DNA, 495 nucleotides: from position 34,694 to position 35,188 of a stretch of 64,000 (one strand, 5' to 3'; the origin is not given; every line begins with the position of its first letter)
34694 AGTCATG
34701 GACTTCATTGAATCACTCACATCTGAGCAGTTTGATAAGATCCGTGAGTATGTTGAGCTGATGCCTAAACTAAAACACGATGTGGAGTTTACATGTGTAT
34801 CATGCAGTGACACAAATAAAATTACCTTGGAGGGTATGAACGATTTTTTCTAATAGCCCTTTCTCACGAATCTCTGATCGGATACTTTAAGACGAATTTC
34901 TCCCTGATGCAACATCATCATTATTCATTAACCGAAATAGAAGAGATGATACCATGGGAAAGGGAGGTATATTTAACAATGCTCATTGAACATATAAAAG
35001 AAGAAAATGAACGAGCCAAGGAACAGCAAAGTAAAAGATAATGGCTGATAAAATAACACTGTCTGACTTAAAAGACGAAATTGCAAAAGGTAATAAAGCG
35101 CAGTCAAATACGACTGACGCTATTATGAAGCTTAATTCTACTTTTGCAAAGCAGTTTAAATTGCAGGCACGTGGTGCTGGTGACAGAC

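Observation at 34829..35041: Probable programmed -1 frameshift fusing gp26 to gp51, like a tail-assembly-chaperone G/GT pair in a T4-like phage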

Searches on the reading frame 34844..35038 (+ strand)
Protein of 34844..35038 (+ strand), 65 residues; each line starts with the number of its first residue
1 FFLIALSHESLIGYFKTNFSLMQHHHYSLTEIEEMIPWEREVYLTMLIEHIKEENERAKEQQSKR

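Call 7: search_protein_families(library=pfam, proteins=[window:34844-35038:+], max_evalue=0.01)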
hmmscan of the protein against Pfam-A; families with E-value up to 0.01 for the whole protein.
window:34844-35038:+ (65 aa): 0 families

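Call 8: search_protein_families(library=phrogs, proteins=[window:34844-35038:+], max_evalue=0.01)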
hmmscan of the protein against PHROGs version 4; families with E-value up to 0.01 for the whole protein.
window:34844-35038:+ (65 aa): 2 families
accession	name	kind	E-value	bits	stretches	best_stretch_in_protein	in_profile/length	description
phrog_634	-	tail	1.1e-28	100.8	1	2-64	56-118/121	baseplate hub assembly catalyst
phrog_150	-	tail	3.9e-06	27.5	1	1-52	231-281/282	baseplate hub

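Call 23: search_dna_similar(query=window:34844-35038:+, collection=phages, mode=protein, max_rows=60, rows=spread, max_evalue=0.001)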
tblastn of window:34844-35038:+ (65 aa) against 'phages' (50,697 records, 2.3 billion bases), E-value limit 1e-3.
Records with a match: 581; places in all: 583; records where one place covers at least 80% of the query: 567.
Best place of each record, by identity: 60-80% 29; <60% 552.
By first word of the organism name: Synechococcus 378; Cyanophage 61; Vibrio 52; Prochlorococcus 24; Rhizobium 23; Sinorhizobium 9; Marine 7; Agrobacterium 5; Methylophilales 4; Pseudomonas 4; and 9 more.
By host as written in the record: - 204; Synechococcus 107; Synechococcus sp. 38; Synechococcus sp. WH7803 28; Synechococcus sp. WH8102 20; Synechococcus sp. MW02 18; Synechococcus sp. WH 7803 15; Sinorhizobium meliloti 9; and 71 more.
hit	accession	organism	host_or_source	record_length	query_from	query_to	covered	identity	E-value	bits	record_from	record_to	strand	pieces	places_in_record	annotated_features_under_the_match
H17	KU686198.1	Synechococcus phage S-CAM3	Synechococcus sp.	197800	1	65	100%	63.1%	5e-22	92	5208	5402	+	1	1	baseplate hub assembly catalyst | baseplate hub assembly subunit | hypothetical protein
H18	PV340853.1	Synechococcus phage Sf-CH8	Synechococcus sp. WH8102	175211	1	60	92%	63.3%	7e-18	81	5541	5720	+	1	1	baseplate hub assembly catalyst | baseplate hub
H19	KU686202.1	Synechococcus phage S-CAM4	Synechococcus sp.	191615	1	60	92%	61.9%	1e-18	83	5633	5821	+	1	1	baseplate hub subunit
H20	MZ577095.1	Methylophilales phage Melnitz-1 EXVC043M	Methylophilales_sp._H5P1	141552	1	65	100%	56.9%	2e-19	85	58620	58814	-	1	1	baseplate hub assembly | baseplate-like protein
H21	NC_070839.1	Synechococcus phage S-SZBM1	Synechococcus sp. CB0101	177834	1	64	98%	57.8%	1e-19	86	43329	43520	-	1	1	baseplate hub assembly catalyst | baseplate hub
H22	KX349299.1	Cyanophage S-RIM14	Synechococcus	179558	1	65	100%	55.4%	1e-18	82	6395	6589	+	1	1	hypothetical protein | baseplate hub subunit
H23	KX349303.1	Cyanophage S-RIM14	Synechococcus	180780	1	65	100%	55.4%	1e-18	82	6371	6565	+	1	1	hypothetical protein | baseplate hub subunit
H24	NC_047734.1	Cyanophage S-RIM44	Synechococcus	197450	1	63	97%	57.1%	1e-17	80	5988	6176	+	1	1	baseplate hub assembly catalyst | baseplate hub | hypothetical protein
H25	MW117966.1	Synechococcus phage S-H9-1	Synechococcus sp. MW02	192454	1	59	91%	59.7%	2e-17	79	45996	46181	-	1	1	baseplate hub subunit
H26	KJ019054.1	Synechococcus phage ACG-2014e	-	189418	1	58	89%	59.0%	1e-17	79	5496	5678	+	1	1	baseplate hub subunit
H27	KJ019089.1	Synechococcus phage ACG-2014j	-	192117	1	62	95%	53.8%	5e-18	81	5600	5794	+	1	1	baseplate hub subunit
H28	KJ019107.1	Synechococcus phage ACG-2014f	-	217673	1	62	95%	53.2%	1e-17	79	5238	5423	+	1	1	base plate hub assembly catalyst | baseplate hub subunit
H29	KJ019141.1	Synechococcus phage ACG-2014f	-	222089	1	62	95%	53.2%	1e-17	79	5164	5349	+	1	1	base plate hub assembly catalyst | baseplate hub subunit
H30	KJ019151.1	Synechococcus phage ACG-2014f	-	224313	1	62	95%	53.2%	1e-17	79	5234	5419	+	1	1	base plate hub assembly catalyst | baseplate hub subunit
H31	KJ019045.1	Synechococcus phage ACG-2014f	-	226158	1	62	95%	53.2%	1e-17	79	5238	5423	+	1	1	base plate hub assembly catalyst | baseplate hub subunit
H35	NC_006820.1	Synechococcus phage S-PM2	Synechococcus sp. SynWH7803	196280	1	61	94%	52.5%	2e-15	73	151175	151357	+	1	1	gp51: baseplate hub assembly catalyst | gp26: baseplate hub | Hypothetical-Protein | belonging to T4-LIKE GC: 726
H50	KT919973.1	Vibrio phage phi-ST2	Vibrio alginolyticus V1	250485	1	62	95%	48.4%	3e-9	56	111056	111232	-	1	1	putative baseplate hub catalyst | baseplate hub assembly chaperone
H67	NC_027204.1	Sinorhizobium phage phiM12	Sinorhizobium meliloti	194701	1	61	94%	44.3%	1e-11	62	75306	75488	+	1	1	baseplate hub assembly catalyst | baseplate hub subunit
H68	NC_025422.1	Caulobacter phage Cr30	Caulobacter crescentus CB15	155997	1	65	100%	39.4%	2e-6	48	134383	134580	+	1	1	baseplate hub assembly catalyst | hypothetical protein (x2)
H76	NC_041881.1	Pseudomonas phage pf16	Pseudomonas putida PpG1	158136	1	47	72%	35.8%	1e-6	48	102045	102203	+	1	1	hypothetical protein (x2)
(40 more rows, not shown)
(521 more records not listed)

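Call 32: search_protein_representatives(protein=window:34844-35038:+)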
Query: 65 residues. Proteins with E-value up to 0.001 (for the whole library): 1037; up to 1e-10: 126; up to 1e-30: 0. The best 150 are listed.
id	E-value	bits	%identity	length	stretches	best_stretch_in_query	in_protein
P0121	1.3e-21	91.2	58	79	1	1-64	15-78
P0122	2.4e-20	87.2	59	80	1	1-63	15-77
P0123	2.7e-20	87.0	63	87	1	5-64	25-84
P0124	2.8e-19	83.9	62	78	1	5-64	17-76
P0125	4.0e-19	83.4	61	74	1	6-61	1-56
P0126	5.2e-19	83.0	60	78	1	1-62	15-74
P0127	8.3e-19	82.4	59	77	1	1-61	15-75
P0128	1.3e-18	81.7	56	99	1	1-62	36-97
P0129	1.4e-18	81.7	64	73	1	8-65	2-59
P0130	2.8e-18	80.7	59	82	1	1-64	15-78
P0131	3.8e-18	80.3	63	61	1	8-64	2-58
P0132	1.4e-17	78.5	58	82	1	5-63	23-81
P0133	7.2e-17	76.3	53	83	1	1-64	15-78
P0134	2.1e-16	74.8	59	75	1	1-59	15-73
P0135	2.5e-16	74.6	53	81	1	1-62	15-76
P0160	2.5e-13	65.2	56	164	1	13-64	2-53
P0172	6.5e-13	63.9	58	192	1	7-63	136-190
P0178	1.1e-12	63.2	56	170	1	5-63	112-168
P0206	7.1e-12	60.6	54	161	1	11-64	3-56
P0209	9.3e-12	60.2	53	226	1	1-59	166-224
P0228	4.6e-11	58.1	56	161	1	7-56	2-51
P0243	9.1e-11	57.1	44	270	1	1-61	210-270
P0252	1.6e-10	56.4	52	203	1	7-58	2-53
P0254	1.6e-10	56.3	63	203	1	19-61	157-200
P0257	2.0e-10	56.1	66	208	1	22-65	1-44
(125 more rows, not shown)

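Call 49: get_annotated_region(hit=H50, flank=900)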
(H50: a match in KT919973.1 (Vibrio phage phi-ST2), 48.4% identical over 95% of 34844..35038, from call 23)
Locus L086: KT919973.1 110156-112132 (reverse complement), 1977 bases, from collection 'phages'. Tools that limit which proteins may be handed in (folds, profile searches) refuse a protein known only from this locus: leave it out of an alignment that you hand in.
description: Vibrio phage phi-ST2, complete genome.
organism: Vibrio phage phi-ST2 (NCBI taxid 1747714)
taxonomy: Viruses; Duplodnaviria; Heunggongvirae; Uroviricota; Caudoviricetes; Straboviridae; Schizotequatrovirus
host: Vibrio alginolyticus V1; source: coastal water, Creta island; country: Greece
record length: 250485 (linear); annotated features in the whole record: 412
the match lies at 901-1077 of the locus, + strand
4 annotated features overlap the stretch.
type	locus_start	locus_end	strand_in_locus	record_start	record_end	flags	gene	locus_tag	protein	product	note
CDS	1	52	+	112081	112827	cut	-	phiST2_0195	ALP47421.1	baseplate tail tube initiator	-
CDS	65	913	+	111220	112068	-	-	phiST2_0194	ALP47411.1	baseplate hub assembly chaperone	T4-like gp26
CDS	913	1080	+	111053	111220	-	-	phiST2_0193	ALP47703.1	putative baseplate hub catalyst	-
CDS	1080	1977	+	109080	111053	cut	-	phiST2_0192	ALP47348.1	hypothetical protein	-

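Call 50: get_annotated_region(hit=H67, flank=900)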
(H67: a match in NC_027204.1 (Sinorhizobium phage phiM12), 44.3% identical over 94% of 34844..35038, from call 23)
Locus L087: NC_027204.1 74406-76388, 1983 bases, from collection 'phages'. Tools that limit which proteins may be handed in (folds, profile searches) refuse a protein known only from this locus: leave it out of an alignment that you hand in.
description: Sinorhizobium phage phiM12, complete genome.
organism: Sinorhizobium phage phiM12 (NCBI taxid 1357423)
taxonomy: Viruses; Duplodnaviria; Heunggongvirae; Uroviricota; Caudoviricetes; Emdodecavirus; Emdodecavirus M12
host: Sinorhizobium meliloti; source: -; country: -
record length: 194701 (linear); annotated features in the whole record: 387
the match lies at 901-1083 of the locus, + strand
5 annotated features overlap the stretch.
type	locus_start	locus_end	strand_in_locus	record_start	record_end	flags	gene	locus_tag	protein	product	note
CDS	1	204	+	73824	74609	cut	-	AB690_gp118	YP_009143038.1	tail tube monomer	pfam06841, T4-like virus tail tube protein gp19; gp19.2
CDS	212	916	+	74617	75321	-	-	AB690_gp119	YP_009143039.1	baseplate hub subunit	T4_baseplate pfam12322, T4 bacteriophage base plate protein; gp26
CDS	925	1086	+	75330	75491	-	-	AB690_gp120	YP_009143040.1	baseplate hub assembly catalyst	PHA02078 domain; putative basplate hub assembly catalyst; gp51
CDS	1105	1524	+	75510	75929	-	-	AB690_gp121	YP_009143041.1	hypothetical protein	-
CDS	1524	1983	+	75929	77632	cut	-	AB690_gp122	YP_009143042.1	hypothetical protein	similarity to phage tape measure proteins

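Call 51: get_annotated_region(hit=H68, flank=900)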
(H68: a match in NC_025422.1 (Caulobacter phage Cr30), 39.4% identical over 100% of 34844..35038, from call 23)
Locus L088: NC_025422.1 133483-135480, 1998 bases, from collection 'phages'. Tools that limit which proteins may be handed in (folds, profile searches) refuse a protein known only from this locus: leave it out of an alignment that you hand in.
description: Caulobacter phage Cr30, complete genome.
organism: Caulobacter phage Cr30 (NCBI taxid 1357714)
taxonomy: Viruses; Duplodnaviria; Heunggongvirae; Uroviricota; Caudoviricetes
host: Caulobacter crescentus CB15; source: pond water; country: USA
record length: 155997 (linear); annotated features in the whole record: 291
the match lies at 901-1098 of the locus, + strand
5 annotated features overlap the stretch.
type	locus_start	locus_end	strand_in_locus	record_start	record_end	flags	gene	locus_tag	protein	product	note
CDS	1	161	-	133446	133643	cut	-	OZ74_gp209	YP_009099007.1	hypothetical protein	-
CDS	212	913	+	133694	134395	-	-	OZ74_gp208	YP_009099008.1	hypothetical protein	-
CDS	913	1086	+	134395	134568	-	-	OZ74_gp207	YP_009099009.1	baseplate hub assembly catalyst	-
CDS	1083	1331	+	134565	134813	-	-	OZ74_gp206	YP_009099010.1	hypothetical protein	-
CDS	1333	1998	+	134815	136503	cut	-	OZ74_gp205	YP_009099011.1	tail tape measure protein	-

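Call 52: get_annotated_region(hit=H76, flank=900)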
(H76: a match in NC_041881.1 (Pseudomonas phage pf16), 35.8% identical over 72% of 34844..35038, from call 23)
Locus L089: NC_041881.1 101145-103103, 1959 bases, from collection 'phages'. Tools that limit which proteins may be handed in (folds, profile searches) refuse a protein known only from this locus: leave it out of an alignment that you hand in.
description: Pseudomonas phage pf16, complete genome.
organism: Pseudomonas phage pf16 (NCBI taxid 1815630)
taxonomy: Viruses; Duplodnaviria; Heunggongvirae; Uroviricota; Caudoviricetes; Chakrabartyvirus; Chakrabartyvirus pf16
host: Pseudomonas putida PpG1; source: -; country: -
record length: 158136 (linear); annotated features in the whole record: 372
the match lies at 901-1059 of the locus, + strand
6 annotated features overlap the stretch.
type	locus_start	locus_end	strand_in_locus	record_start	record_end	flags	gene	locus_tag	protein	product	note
CDS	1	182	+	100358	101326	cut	-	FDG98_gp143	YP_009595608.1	tail tube protein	pf16_gp155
CDS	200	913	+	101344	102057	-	-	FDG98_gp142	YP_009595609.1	hypothetical protein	pf16_gp156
regulatory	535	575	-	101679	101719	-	-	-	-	promoter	putative Sigma70 promoter element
CDS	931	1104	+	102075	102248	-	-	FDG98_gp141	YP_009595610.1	hypothetical protein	pf16_gp157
CDS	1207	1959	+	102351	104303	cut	-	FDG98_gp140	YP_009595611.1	hypothetical protein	pf16_gp158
regulatory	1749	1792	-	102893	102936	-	-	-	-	terminator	Rho independent transcriptional terminator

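Call 53: get_annotated_region(hit=H35, flank=900)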
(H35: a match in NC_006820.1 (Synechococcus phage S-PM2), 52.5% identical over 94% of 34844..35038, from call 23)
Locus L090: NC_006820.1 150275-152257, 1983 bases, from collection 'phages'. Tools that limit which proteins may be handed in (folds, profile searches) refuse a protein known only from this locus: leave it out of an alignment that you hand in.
description: Synechococcus phage S-PM2, complete genome.
organism: Synechococcus phage S-PM2 (NCBI taxid 238854)
taxonomy: Viruses; Duplodnaviria; Heunggongvirae; Uroviricota; Caudoviricetes; Kyanoviridae; Nodensvirus; Nodensvirus spm2
host: Synechococcus sp. SynWH7803; source: sea water; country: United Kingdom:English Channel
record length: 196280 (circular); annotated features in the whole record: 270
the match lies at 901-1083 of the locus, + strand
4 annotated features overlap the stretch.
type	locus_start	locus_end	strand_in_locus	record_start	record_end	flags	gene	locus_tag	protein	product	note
CDS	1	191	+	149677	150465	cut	-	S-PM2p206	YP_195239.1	Hypothetical-Protein | belonging to T4-LIKE GC: 10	T4-LIKE GC: 10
CDS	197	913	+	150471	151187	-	gp26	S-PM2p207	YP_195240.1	baseplate hub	T4-LIKE GC: 11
CDS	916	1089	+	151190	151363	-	gp51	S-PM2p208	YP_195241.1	baseplate hub assembly catalyst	T4-LIKE GC: 12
CDS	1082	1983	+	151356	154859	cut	-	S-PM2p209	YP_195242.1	Hypothetical-Protein | belonging to T4-LIKE GC: 726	T4-LIKE GC: 726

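Call 59: search_protein_families(library=ncbifam, proteins=[window:34844-35038:+], max_evalue=0.01)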
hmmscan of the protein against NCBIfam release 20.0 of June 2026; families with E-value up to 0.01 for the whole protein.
window:34844-35038:+ (65 aa): 0 families

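Call 60: search_protein_families(library=pfam, proteins=[P0243, P0209, P0172, P0178, P0254, P0160, P0206, P0228, P0252, P0257], max_evalue=0.001)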
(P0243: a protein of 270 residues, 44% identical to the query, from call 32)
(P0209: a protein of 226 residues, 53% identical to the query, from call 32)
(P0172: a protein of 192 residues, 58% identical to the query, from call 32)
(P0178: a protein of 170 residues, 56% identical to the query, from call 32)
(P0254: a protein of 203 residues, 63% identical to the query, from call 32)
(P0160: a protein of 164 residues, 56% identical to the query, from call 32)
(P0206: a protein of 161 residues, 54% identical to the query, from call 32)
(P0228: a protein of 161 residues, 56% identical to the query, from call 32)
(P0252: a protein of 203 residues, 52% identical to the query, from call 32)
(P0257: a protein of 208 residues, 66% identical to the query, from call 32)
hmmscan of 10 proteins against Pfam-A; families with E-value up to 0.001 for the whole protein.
P0243 (270 aa): 1 family
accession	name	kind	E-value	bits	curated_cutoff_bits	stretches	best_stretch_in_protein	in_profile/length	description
PF12322.14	T4_baseplate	-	2.8e-33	115.9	24.5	1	11-211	14-218/219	T4 bacteriophage base plate protein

P0209 (226 aa): 1 family
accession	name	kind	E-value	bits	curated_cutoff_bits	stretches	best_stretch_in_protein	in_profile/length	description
PF12322.14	T4_baseplate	-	1.7e-26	93.7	24.5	1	1-167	73-218/219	T4 bacteriophage base plate protein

P0172 (192 aa): 1 family
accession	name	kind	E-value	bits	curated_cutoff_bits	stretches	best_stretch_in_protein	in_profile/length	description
PF12322.14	T4_baseplate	-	5.9e-33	114.8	24.5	1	1-130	99-218/219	T4 bacteriophage base plate protein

P0178 (170 aa): 1 family
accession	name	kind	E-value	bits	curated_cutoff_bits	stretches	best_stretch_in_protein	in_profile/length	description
PF12322.14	T4_baseplate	-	6.1e-17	62.5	24.5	1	2-74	121-182/219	T4 bacteriophage base plate protein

P0254 (203 aa): 1 family
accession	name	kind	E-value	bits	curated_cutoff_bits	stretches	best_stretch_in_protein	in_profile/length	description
PF12322.14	T4_baseplate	-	1.8e-40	139.4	24.5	1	9-178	2-160/219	T4 bacteriophage base plate protein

P0160 (164 aa): 0 families

P0206 (161 aa): 0 families

P0228 (161 aa): 1 family
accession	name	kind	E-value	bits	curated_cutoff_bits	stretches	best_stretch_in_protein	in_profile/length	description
PF12322.14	T4_baseplate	-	8.3e-32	111.1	24.5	1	44-160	115-218/219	T4 bacteriophage base plate protein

P0252 (203 aa): 1 family
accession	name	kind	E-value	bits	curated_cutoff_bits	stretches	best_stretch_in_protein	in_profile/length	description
PF12706.13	Lactamase_B_2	-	0.00014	21.9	27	1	12-109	76-169/200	Beta-lactamase superfamily domain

P0257 (208 aa): 0 families
